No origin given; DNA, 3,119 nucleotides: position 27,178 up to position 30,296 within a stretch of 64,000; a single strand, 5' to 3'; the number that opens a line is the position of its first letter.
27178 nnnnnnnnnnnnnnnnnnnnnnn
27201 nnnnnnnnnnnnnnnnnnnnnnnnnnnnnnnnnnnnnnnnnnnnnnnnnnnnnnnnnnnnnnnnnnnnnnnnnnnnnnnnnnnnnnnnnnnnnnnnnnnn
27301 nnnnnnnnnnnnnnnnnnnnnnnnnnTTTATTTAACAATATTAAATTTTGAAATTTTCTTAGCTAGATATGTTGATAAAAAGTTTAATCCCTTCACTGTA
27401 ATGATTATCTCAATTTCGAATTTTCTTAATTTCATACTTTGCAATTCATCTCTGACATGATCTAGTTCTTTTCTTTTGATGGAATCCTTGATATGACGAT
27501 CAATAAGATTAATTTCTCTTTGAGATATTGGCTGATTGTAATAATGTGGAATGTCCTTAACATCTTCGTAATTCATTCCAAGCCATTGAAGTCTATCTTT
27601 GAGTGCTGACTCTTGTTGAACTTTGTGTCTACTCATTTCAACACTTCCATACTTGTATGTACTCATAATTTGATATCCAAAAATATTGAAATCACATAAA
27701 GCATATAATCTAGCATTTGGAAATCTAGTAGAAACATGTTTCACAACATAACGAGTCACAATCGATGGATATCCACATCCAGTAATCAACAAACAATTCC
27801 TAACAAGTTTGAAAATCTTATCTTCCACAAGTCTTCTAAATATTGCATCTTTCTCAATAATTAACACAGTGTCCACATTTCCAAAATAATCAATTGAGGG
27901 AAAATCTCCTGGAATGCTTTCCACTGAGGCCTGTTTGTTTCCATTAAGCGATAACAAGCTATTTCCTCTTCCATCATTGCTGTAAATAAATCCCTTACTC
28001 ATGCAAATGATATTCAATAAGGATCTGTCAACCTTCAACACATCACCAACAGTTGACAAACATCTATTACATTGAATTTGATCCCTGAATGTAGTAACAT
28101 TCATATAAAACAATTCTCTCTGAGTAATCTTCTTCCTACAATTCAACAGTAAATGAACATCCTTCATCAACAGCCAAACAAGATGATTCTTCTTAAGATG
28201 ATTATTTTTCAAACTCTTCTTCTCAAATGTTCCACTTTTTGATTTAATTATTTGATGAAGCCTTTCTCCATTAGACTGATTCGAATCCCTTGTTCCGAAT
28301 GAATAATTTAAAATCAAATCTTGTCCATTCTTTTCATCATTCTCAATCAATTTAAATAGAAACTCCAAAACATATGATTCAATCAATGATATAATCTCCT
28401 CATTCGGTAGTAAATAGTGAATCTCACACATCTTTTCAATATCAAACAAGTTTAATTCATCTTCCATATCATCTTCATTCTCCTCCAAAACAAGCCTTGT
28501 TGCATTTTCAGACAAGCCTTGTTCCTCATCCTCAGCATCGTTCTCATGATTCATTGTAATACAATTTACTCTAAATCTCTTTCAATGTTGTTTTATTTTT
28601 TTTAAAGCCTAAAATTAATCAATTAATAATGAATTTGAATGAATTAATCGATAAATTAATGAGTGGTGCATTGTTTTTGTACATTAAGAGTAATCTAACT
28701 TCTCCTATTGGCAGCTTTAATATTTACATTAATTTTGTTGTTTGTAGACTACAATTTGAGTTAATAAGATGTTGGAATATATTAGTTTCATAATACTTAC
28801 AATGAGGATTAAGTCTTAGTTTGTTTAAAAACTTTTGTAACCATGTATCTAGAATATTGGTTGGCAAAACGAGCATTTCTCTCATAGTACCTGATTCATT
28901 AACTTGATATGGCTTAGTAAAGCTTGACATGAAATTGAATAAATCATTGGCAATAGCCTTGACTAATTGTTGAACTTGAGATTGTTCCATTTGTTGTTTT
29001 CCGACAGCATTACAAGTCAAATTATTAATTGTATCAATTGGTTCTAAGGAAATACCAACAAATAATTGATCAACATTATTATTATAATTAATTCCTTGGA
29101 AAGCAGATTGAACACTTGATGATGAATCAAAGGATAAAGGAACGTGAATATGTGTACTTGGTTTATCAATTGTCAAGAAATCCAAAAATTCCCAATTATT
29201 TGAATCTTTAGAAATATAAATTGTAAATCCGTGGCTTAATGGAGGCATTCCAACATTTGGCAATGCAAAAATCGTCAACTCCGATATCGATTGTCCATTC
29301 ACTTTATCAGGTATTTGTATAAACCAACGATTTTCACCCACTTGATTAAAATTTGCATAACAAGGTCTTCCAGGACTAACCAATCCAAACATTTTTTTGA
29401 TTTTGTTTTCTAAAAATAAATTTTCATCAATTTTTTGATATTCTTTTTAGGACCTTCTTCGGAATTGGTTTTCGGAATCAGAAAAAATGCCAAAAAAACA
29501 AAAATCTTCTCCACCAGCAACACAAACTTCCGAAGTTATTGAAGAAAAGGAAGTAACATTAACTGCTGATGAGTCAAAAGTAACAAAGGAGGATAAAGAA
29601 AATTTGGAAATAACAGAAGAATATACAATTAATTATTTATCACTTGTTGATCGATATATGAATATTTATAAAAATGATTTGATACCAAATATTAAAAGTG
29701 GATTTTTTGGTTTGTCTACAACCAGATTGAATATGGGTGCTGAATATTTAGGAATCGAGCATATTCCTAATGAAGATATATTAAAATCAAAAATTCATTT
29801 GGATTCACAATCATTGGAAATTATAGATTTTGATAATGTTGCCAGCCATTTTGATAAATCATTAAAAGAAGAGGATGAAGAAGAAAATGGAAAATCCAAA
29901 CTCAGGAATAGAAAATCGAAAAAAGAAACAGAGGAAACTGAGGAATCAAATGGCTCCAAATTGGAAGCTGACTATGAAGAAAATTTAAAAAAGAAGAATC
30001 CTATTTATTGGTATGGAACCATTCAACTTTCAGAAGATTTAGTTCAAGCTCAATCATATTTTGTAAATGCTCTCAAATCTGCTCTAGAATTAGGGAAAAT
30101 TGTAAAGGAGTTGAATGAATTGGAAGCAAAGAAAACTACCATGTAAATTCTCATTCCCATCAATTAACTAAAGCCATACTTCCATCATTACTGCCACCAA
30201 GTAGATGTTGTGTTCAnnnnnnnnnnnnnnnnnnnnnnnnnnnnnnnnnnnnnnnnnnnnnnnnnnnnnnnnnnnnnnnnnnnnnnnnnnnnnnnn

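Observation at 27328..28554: Spo11/TopoVIA homolog in an AT-rich amoeba-like genome, with a non-canonical D-x-N in the second Toprim acidic motif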

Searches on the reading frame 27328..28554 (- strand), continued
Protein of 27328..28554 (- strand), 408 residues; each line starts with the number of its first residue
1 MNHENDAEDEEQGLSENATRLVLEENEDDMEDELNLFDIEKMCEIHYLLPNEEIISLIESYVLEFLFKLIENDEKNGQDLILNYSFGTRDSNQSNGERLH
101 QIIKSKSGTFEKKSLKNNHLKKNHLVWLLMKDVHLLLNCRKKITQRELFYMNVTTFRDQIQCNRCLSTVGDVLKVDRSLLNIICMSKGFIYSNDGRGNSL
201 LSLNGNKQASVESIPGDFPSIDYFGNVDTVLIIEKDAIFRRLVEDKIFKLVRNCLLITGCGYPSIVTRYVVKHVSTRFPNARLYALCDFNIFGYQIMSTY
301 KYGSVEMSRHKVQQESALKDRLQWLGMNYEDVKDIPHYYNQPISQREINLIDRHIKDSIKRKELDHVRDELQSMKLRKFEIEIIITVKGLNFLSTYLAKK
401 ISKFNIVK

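Call 60: fold_search(model_id=the predicted structure, library=pdb)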
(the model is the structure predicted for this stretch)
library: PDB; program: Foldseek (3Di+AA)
matches with E <= 10: 536; with E <= 0.001: 10
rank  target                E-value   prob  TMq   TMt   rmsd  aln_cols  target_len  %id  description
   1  9o0g_A                2.3e-13  1.00  0.46  0.52  12.8       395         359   14  CryoEM structure of M. mazei topoisomerase VI(A-E342Q)-minicircle DNA complex in cleavage state (released 2026-02-25)
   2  9o8p_A                2.5e-13  1.00  0.44  0.50  13.3       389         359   15  CryoEM structure of M. mazei topoisomerase VI-minicircle DNA complex (released 2026-02-25)
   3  9o0g_C                4.2e-13  1.00  0.46  0.52  12.0       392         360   14  CryoEM structure of M. mazei topoisomerase VI(A-E342Q)-minicircle DNA complex in cleavage state (released 2026-02-25)
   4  9o7o_A                9.3e-13  1.00  0.43  0.49  12.6       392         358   16  CryoEM structure of M. mazei topoisomerase VI(A-E342Q)-minicircle DNA complex in asymmetric state (released 2026-02-25)
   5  8urq_A                2.7e-12  1.00  0.36  0.40  11.7       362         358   21  Spo11 core complex with gapped DNA (released 2024-06-26)
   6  1d3y_B                1.0e-11  1.00  0.42  0.57   9.5       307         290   20  STRUCTURE OF THE DNA TOPOISOMERASE VI A SUBUNIT (released 1999-11-05)
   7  1d3y_A                3.7e-11  1.00  0.41  0.56   9.6       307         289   20  STRUCTURE OF THE DNA TOPOISOMERASE VI A SUBUNIT (released 1999-11-05)
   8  8uru_A                6.1e-11  1.00  0.36  0.40  11.4       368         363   20  Spo11 core complex with hairpin DNA (released 2024-06-26)
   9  2q2e_A                2.2e-10  1.00  0.42  0.54  10.8       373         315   15  Crystal structure of the topoisomerase VI holoenzyme from Methanosarcina mazei (released 2007-07-10)
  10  2zbk_A                3.5e-10  1.00  0.41  0.48  11.5       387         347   19  Crystal structure of an intact type II DNA topoisomerase: insights into DNA transfer mechanisms (released 2008-02-12)
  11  6n9u_F                3.8e-01  0.33  0.18  0.34   8.6       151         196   10  Structure of bacteriophage T7 lagging-strand DNA polymerase (D5A/E7A) interacting with primase domains of two gp4 subu (released 2019-03-06)
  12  4nzz_A                3.8e-01  0.14  0.15  0.20  15.8       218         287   15  Crystal structure of epoxide hydrolase from bacillus megaterium (released 2014-10-29)
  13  8p5v_A                4.3e-01  0.57  0.17  0.07   4.3       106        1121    5  Single particle cryo-EM structure of homohexameric 2-oxoglutarate dehydrogenase OdhA from Corynebacterium glutamicum i (released 2023-08-16)
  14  4o08_B                4.3e-01  0.12  0.15  0.20  15.9       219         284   14  Crystal structure of bacillus megaterium epoxide hydrolase in complex with an inhibitor (released 2014-10-29)
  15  6khm_E                4.5e-01  0.11  0.15  0.18  14.8       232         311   10  Lipase (Open form) (released 2020-07-22)
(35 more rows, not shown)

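Call 61: find_encoding_contigs(protein=P0211, flank=5000, max_places=2)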
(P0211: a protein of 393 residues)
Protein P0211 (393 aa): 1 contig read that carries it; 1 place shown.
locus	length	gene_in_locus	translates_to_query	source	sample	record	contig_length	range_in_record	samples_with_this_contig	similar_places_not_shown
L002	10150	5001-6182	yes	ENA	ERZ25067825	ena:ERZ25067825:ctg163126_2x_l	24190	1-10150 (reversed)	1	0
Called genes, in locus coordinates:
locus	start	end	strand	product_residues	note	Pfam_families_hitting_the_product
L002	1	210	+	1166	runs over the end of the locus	-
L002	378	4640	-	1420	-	PF00179:UQ_con, PF00560:LRR_1 (faint), PF13516:LRR_6 (faint), PF27087:LRR_TMOD-LMOD, PF00076:RRM_1 (weak)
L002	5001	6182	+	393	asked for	PF04406:TP6A_N, PF21180:TOP6A-Spo11_Toprim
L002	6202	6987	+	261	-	PF02838:Glyco_hydro_20b, PF00728:Glyco_hydro_20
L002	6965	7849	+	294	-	PF00728:Glyco_hydro_20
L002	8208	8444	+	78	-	-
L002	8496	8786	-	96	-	PF03208:PRA1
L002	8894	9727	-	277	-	PF00106:adh_short, PF08659:KR, PF13561:adh_short_C2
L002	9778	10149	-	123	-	?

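Call 65: find_encoding_contigs(protein=P0221, flank=4000, max_places=3)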
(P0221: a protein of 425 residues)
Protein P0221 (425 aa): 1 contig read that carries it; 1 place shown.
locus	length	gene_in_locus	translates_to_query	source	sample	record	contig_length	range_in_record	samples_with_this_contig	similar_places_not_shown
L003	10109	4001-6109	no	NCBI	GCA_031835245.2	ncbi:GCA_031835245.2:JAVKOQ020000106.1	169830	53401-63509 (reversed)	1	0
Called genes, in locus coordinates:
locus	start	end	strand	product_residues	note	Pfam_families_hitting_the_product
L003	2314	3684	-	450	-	-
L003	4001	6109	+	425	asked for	PF04406:TP6A_N, PF21180:TOP6A-Spo11_Toprim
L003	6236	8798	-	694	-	-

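Call 67: list_cluster_members(proteins=[P0001, P0002, P0004, P0005, P0221, P0211, P0216, P0219, P0225, P0235])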
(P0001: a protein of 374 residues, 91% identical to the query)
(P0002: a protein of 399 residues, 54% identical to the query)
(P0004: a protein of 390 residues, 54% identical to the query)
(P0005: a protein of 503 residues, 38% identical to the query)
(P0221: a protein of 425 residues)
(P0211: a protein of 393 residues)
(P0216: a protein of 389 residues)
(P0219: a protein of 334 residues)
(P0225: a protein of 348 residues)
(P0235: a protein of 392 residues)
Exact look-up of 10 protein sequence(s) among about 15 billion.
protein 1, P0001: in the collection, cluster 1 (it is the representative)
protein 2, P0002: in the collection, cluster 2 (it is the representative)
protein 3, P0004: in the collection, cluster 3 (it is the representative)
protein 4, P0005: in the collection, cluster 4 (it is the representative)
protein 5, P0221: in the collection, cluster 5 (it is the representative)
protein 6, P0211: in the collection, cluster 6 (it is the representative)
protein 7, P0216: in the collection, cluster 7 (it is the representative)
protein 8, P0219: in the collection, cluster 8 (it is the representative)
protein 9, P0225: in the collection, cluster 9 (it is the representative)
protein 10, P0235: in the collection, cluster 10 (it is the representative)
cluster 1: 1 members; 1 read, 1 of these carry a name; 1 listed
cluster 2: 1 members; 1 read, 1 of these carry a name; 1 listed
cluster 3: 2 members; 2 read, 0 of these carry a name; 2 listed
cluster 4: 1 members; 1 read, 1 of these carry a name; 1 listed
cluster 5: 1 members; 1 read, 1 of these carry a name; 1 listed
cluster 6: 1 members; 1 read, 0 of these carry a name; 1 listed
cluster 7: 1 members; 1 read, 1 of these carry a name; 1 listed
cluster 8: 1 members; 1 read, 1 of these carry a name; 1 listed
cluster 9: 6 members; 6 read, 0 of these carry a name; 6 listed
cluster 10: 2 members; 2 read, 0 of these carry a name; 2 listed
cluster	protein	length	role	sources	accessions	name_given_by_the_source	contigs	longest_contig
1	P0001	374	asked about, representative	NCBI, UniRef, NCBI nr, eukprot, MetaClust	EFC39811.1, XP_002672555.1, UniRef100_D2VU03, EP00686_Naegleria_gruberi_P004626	predicted protein [Naegleria gruberi] | DNA topoisomerase (ATP-hydrolyzing) n=1 Tax=Naegleria gruberi TaxID=5762 ... | uncharacterized protein NAEGRDRAFT_81222 [Naegleria gruberi]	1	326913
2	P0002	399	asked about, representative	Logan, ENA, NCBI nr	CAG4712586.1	unnamed protein product [Naegleria fowleri]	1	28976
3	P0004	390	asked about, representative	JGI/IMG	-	-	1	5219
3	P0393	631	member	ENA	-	-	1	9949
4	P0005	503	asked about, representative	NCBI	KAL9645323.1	hypothetical protein ABK040_002522 [Willaertia magna]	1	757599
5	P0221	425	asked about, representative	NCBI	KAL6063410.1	DNA topoisomerase 6 subunit A [Balamuthia mandrillaris]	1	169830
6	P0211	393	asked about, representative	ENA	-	-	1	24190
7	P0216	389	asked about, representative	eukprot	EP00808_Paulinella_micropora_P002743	g65554.t1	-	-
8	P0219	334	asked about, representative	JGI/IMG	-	meiotic recombination protein SPO11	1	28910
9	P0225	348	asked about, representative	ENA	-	-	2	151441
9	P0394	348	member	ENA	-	-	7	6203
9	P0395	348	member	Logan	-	-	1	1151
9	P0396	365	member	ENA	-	-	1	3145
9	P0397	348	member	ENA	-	-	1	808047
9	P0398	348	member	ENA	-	-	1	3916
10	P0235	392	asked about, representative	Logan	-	-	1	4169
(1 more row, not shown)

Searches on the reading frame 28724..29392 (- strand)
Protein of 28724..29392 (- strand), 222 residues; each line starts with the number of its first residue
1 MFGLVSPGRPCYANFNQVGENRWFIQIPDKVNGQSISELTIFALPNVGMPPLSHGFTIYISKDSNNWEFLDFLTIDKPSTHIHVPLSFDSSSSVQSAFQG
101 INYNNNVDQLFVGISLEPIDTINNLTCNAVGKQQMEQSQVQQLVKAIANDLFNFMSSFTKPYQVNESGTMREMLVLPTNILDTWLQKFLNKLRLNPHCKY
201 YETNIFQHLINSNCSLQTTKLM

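Call 41: search_protein_families(library=pfam, proteins=[window:28724-29392:-], max_evalue=0.01)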
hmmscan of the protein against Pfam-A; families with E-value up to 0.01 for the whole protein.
window:28724-29392:- (222 aa): 2 families
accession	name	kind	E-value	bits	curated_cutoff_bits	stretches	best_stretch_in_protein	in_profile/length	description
PF05603.17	Hikeshi-like_N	-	1.5e-14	54.3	27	1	5-126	1-126/133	Hikeshi-like, N-terminal domain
PF21057.2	Hikeshi-like_C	-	1.1e-08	35.3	27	1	139-197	2-54/58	Hikeshi-like, C-terminal domain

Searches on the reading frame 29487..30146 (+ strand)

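Call 41: search_protein_families(library=pfam, proteins=[window:29487-30146:+], max_evalue=0.01)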
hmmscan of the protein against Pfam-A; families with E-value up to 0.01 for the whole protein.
window:29487-30146:+ (219 aa): 1 family
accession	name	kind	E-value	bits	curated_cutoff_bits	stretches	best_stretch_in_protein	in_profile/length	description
PF21730.2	Vma22_CCDC115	-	2.7e-12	47.8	28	1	45-194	2-142/143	Vma22/CCDC115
